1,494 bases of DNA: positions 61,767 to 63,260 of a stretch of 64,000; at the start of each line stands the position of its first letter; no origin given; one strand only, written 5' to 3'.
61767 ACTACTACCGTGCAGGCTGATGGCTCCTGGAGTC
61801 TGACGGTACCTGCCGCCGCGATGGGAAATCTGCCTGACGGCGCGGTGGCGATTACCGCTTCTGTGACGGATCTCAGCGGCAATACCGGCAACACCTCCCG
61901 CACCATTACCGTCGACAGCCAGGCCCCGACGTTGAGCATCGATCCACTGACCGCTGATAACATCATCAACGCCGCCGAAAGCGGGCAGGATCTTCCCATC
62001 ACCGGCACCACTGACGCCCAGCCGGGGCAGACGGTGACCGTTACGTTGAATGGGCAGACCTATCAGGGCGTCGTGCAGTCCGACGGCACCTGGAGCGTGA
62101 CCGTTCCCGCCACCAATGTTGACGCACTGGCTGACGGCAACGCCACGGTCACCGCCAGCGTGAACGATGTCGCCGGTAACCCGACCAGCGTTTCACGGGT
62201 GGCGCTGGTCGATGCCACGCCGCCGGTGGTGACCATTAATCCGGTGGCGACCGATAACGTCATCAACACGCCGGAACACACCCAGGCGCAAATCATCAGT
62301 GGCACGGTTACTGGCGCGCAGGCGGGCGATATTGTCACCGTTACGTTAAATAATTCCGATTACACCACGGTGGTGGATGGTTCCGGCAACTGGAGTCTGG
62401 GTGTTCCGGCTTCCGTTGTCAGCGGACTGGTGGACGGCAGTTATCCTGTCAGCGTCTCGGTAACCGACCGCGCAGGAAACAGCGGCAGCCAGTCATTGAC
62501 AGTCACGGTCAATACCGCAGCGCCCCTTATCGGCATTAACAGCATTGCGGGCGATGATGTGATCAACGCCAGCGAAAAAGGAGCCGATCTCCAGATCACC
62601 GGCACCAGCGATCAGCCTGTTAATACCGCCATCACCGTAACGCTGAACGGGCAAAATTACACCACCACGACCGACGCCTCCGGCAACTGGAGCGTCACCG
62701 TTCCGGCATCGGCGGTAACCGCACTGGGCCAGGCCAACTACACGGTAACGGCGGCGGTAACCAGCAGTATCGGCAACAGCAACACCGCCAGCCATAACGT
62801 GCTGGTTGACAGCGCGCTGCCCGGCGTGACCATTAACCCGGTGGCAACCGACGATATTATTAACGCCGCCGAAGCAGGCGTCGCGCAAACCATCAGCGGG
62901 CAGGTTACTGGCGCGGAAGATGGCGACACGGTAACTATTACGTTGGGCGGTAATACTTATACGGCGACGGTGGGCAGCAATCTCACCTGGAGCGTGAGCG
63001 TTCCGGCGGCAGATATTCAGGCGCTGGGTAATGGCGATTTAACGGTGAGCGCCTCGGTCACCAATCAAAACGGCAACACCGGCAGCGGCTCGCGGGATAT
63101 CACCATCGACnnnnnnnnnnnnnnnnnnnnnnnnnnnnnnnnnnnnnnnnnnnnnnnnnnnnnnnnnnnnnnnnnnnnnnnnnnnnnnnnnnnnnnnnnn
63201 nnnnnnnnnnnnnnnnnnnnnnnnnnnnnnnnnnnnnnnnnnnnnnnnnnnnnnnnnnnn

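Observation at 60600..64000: Long near-identical 300-bp tandem repeats in the adhesin gene: copy-number variation and assembly-collapse hazard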

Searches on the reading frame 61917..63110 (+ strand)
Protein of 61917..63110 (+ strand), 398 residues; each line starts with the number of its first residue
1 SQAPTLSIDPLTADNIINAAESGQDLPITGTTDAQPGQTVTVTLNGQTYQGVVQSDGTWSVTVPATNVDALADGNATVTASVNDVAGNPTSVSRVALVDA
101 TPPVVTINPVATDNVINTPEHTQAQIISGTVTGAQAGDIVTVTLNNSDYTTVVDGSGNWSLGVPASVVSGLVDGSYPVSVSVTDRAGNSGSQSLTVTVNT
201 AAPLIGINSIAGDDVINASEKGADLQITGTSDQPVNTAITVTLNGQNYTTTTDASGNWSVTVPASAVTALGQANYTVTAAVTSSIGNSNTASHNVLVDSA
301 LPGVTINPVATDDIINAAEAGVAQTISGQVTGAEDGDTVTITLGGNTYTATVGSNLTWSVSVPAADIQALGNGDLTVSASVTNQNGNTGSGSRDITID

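Call 48: search_solved_structures(query=window:61917-63110:+, max_evalue=0.001, show_alignments=1)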
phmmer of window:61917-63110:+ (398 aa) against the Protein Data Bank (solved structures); distinct sequences matched with E-value up to 0.001: 4.
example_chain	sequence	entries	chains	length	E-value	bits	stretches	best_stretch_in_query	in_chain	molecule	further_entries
4p99_A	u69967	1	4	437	1.4e-53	185.7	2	97-395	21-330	MpAFP_RII tetra-tandemer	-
5irb_A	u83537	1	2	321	4e-33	118.5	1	5-289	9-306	RTX-adhesin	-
4kdv_A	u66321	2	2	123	1.6e-10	44.1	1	302-395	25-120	Antifreeze protein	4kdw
6xi3_AAA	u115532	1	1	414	4.3e-06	29.5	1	13-393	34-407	Large adhesion protein (Lap) involved in biofilm formation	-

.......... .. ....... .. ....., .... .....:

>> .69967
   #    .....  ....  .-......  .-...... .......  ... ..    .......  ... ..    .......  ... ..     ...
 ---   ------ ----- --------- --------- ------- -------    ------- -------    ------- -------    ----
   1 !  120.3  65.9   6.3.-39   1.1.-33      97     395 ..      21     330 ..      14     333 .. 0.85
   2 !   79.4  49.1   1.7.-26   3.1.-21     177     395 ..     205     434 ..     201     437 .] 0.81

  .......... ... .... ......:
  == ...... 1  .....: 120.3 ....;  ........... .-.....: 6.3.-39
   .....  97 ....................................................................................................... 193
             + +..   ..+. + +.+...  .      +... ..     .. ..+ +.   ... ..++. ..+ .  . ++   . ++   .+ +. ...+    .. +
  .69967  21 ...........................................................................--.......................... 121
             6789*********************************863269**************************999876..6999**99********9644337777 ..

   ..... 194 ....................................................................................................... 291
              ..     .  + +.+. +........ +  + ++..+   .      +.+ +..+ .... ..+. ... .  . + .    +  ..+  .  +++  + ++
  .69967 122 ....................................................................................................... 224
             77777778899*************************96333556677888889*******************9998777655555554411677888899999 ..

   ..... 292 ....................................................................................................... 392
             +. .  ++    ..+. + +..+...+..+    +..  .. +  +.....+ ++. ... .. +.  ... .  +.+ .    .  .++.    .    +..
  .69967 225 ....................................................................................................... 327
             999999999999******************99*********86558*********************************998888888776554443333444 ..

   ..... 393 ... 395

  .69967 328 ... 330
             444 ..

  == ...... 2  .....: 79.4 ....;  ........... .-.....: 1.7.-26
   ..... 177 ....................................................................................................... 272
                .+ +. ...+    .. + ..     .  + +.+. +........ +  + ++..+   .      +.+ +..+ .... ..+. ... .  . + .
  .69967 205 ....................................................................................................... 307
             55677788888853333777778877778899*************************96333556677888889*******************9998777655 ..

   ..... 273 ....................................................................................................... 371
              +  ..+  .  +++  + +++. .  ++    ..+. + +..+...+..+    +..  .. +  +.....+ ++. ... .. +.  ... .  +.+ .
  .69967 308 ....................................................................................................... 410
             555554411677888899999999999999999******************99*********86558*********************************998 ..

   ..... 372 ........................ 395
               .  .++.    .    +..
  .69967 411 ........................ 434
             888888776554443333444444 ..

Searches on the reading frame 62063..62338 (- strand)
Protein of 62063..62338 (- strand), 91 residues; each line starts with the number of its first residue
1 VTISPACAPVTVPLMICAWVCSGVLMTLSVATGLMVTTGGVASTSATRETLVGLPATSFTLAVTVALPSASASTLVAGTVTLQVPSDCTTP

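Call 34: search_protein_families(library=pfam, proteins=[window:62063-62338:-], max_evalue=1)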
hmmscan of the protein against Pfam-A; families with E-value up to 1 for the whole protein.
window:62063-62338:- (91 aa): 1 family
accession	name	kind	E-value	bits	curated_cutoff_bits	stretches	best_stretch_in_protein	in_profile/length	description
PF17099.10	TrpP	-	0.11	12.8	27.2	1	24-77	107-157/169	Tryptophan transporter TrpP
